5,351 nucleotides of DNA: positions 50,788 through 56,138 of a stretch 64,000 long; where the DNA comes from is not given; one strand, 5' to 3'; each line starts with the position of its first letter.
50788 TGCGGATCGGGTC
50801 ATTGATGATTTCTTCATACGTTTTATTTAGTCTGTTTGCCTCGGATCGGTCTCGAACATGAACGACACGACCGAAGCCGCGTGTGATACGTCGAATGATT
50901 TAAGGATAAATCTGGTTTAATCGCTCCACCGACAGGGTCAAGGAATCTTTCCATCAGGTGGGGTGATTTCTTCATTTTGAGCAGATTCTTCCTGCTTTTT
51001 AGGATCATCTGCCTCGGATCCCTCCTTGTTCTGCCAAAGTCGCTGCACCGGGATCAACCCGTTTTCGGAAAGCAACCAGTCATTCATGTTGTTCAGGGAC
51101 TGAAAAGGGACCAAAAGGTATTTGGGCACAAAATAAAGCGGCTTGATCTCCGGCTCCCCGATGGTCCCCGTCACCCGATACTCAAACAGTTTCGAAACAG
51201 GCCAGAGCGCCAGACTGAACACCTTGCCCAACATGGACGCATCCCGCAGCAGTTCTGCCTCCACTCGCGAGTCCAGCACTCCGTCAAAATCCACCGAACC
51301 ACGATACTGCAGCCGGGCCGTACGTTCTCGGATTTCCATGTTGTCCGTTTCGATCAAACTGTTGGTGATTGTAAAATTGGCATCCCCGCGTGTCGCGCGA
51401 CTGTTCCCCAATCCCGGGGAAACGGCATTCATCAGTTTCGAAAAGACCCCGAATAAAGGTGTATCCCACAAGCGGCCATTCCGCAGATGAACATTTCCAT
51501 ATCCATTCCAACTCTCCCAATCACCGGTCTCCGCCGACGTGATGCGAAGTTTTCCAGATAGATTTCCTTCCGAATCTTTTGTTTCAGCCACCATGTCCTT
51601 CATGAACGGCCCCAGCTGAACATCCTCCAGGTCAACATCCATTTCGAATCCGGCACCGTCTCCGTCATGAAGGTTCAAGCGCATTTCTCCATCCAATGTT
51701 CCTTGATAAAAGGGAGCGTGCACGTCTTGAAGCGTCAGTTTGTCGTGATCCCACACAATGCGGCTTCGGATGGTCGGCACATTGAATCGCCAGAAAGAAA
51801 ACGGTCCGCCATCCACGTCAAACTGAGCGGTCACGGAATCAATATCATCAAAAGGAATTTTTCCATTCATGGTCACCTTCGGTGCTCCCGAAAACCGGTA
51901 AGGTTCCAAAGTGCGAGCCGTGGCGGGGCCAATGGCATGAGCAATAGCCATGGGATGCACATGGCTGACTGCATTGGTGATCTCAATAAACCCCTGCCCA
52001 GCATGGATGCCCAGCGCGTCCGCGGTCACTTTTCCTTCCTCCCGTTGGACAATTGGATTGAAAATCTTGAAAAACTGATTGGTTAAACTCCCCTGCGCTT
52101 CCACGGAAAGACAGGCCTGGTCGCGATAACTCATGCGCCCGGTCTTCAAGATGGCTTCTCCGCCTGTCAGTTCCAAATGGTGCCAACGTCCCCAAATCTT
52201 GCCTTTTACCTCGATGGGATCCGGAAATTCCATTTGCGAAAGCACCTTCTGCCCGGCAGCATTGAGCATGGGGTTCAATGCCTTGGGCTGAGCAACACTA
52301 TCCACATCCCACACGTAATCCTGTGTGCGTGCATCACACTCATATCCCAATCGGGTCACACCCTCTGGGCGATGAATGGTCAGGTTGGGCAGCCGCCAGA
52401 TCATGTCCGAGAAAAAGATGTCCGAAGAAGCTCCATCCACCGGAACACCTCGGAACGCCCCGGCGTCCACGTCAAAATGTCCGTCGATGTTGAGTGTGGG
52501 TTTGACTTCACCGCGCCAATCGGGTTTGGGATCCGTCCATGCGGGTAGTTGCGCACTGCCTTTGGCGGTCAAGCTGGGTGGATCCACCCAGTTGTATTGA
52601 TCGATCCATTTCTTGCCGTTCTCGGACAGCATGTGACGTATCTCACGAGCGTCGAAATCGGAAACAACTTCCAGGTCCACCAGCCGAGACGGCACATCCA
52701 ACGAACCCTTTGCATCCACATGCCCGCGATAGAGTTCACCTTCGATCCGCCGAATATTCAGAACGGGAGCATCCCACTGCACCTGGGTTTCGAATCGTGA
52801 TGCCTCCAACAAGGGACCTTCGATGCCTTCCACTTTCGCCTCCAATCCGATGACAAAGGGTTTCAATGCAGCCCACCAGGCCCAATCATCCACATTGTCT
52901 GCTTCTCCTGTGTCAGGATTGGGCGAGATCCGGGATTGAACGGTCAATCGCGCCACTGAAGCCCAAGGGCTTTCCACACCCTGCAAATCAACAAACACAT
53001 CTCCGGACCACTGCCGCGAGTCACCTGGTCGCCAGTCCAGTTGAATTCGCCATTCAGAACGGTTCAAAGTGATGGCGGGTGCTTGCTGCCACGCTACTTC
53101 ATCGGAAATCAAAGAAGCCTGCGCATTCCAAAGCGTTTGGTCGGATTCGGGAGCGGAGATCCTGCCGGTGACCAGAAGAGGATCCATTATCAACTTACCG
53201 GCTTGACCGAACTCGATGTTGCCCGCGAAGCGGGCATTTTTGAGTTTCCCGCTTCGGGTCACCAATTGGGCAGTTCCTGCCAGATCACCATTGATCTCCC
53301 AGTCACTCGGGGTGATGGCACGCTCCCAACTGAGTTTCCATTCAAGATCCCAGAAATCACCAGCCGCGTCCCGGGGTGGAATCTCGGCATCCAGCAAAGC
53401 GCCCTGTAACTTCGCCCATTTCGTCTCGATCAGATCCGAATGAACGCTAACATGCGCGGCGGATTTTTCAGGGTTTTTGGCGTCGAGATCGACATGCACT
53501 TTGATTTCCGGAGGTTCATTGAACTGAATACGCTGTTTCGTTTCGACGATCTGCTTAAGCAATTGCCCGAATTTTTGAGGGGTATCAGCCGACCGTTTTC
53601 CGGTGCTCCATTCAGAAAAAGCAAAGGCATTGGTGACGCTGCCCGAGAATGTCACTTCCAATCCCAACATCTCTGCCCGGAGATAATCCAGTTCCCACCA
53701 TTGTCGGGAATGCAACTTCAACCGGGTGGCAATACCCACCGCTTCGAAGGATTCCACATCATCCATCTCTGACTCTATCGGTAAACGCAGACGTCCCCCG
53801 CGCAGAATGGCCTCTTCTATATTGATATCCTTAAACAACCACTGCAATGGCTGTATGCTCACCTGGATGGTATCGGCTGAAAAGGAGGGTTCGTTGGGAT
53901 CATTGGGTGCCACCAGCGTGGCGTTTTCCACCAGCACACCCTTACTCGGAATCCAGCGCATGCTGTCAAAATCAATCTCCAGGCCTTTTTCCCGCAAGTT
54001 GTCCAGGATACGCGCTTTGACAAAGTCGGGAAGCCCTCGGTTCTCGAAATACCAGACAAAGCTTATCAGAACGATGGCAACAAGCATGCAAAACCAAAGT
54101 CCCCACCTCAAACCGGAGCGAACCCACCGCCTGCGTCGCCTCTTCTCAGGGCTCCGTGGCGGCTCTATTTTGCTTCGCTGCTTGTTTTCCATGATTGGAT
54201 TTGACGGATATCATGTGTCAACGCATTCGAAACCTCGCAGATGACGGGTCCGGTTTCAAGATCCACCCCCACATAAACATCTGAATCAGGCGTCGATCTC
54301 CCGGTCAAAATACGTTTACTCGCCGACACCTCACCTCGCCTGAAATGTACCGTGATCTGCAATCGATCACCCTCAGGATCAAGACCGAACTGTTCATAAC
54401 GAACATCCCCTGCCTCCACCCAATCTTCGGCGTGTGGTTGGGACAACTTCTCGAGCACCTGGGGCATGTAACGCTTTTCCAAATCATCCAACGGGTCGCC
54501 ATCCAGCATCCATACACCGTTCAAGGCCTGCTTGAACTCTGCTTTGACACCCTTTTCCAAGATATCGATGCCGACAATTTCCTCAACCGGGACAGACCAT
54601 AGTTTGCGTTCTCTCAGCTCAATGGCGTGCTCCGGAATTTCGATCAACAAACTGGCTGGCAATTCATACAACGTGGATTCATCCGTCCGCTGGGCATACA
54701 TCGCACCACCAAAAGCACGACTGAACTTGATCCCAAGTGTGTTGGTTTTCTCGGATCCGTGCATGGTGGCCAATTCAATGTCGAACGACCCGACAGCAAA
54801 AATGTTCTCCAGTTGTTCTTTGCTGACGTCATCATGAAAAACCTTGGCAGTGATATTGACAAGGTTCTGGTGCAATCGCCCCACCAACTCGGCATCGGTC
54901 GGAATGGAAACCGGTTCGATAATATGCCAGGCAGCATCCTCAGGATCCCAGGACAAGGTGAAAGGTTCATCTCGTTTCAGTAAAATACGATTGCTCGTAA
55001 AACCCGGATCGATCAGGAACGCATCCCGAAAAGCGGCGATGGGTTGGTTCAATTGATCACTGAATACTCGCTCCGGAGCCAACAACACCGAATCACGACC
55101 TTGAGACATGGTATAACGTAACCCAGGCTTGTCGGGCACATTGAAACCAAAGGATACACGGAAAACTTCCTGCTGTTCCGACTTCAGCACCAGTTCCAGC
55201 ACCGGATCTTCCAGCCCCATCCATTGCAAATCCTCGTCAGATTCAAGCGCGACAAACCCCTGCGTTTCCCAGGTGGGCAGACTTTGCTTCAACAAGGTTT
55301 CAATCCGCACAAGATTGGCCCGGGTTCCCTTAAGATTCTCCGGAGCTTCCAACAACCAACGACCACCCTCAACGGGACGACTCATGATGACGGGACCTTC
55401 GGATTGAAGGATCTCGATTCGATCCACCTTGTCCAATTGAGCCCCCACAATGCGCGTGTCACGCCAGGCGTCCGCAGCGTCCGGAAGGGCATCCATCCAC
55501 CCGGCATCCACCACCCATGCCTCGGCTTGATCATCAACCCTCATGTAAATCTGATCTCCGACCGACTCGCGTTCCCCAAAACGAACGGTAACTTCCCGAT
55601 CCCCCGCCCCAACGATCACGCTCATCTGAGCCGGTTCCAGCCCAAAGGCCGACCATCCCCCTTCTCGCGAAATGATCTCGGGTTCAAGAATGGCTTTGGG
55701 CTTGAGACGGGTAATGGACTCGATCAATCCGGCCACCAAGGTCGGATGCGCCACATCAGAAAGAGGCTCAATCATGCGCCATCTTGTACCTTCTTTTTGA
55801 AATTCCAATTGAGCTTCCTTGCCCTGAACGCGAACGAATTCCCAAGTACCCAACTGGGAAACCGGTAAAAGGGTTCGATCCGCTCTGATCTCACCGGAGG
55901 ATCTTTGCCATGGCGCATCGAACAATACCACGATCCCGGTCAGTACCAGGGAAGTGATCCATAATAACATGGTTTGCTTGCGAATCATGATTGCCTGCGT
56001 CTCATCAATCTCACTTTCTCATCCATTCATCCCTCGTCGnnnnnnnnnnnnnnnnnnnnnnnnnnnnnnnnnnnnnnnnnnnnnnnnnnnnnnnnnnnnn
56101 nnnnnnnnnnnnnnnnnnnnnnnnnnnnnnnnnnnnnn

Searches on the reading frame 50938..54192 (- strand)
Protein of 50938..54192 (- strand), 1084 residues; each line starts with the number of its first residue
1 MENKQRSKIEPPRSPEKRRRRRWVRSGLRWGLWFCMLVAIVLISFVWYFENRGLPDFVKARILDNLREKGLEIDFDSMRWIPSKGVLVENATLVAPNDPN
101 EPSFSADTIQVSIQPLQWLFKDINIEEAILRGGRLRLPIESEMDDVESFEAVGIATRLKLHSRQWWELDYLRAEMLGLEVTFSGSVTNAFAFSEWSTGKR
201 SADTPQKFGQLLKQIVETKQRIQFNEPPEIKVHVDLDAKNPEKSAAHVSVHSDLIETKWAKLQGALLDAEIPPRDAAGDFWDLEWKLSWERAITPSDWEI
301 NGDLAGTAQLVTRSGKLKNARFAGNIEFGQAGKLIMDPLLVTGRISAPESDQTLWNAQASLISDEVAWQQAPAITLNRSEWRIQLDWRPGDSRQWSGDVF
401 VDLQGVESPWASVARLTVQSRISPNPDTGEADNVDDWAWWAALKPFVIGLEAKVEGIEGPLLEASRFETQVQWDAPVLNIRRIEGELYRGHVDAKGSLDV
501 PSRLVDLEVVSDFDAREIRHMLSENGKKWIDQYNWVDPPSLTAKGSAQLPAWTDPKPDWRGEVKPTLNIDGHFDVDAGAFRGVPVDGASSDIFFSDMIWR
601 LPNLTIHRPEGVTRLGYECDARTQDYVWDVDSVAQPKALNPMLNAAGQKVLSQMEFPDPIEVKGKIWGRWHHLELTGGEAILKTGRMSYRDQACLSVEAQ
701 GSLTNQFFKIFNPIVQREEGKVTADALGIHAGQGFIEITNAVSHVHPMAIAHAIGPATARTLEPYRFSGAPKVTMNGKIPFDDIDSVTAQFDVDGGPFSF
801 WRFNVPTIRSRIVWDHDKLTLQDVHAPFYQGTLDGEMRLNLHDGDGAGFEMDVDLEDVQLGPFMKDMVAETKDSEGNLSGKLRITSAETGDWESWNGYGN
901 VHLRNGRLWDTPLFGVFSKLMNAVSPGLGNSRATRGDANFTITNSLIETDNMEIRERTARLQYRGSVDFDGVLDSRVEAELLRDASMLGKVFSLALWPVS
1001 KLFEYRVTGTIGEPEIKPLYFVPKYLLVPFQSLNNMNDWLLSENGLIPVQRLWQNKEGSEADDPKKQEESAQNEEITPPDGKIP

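Call 81: search_protein_families(library=pfam, proteins=[window:50938-54192:-], max_evalue=0.0001)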
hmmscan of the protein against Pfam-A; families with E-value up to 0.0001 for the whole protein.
window:50938-54192:- (1084 aa): 1 family
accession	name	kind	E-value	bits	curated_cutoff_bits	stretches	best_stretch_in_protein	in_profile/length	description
PF05170.20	AsmA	-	5.1e-12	45.8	29.8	0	37-140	18-120/607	AsmA family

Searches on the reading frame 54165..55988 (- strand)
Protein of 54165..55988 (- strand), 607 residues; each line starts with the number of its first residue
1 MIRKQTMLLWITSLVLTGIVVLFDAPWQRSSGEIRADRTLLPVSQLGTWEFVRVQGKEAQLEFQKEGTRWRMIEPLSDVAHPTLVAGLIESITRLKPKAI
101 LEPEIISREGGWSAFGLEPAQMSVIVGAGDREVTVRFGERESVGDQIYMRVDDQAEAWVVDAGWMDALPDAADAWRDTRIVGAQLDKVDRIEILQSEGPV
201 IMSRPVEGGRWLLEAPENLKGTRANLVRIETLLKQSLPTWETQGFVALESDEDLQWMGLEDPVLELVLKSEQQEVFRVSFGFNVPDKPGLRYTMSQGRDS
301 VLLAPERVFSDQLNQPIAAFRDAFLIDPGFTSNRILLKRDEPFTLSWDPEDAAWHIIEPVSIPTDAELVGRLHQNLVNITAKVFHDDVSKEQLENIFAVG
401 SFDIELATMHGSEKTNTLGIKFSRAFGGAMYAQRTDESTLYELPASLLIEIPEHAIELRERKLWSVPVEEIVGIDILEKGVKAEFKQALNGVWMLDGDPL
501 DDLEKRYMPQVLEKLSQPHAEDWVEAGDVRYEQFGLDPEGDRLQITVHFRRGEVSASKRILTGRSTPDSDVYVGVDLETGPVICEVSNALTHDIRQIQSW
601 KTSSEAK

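Call 81: search_protein_families(library=pfam, proteins=[window:54165-55988:-], max_evalue=0.0001)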
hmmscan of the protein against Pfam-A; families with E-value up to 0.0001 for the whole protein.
window:54165-55988:- (607 aa): 1 family
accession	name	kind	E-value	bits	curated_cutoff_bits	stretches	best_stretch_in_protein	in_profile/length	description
PF14238.11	DUF4340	-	7e-29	101.8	25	1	71-246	2-168/183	Domain of unknown function (DUF4340)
